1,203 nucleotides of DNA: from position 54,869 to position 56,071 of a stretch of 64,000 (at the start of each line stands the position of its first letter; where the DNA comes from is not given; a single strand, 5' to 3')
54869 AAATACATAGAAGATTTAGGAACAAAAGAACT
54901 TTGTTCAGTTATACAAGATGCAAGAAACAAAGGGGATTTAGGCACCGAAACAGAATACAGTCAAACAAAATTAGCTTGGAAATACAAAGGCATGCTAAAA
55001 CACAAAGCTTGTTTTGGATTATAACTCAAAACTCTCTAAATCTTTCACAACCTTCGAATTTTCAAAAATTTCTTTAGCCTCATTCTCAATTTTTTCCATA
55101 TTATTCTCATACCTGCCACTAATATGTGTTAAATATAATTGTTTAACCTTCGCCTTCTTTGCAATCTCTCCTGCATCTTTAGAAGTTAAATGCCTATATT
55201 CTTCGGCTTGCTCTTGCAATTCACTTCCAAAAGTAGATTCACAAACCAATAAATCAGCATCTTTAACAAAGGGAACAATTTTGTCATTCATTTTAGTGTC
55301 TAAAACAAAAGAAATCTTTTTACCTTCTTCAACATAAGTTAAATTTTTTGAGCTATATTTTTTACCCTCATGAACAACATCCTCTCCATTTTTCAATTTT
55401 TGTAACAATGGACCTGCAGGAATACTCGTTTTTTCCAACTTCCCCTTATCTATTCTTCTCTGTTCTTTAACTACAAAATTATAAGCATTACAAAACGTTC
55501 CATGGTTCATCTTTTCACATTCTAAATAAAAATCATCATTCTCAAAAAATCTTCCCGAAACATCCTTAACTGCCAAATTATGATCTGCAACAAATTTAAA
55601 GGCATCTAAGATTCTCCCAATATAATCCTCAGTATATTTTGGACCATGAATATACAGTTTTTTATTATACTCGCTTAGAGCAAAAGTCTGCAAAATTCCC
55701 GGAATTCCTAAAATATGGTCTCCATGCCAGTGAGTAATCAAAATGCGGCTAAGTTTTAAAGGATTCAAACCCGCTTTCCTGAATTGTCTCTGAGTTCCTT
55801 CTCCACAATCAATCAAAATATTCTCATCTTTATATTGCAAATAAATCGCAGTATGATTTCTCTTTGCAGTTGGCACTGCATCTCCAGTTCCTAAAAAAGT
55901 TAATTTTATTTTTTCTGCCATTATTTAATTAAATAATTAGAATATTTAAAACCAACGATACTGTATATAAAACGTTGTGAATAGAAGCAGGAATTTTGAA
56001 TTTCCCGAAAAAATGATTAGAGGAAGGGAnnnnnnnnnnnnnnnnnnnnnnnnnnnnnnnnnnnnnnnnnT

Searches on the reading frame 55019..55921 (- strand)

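Call 69: search_protein_families(library=pfam, proteins=[window:55019-55921:-], max_evalue=0.0001)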
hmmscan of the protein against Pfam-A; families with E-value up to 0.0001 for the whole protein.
window:55019-55921:- (300 aa): 4 families
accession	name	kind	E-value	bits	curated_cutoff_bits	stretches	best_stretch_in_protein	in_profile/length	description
PF00753.33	Lactamase_B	-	2.4e-14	54.2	22.7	1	22-107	5-94/196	Metallo-beta-lactamase superfamily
PF12706.13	Lactamase_B_2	-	2.5e-14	53.8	27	1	34-267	2-200/200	Beta-lactamase superfamily domain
PF13691.12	Lactamase_B_4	-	1.2e-07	31.6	27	1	16-72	5-63/63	tRNase Z endonuclease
PF23023.1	Anti-Pycsar_Apyc1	-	3.2e-05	24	50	1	6-74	4-71/250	Anti-Pycsar protein Apyc1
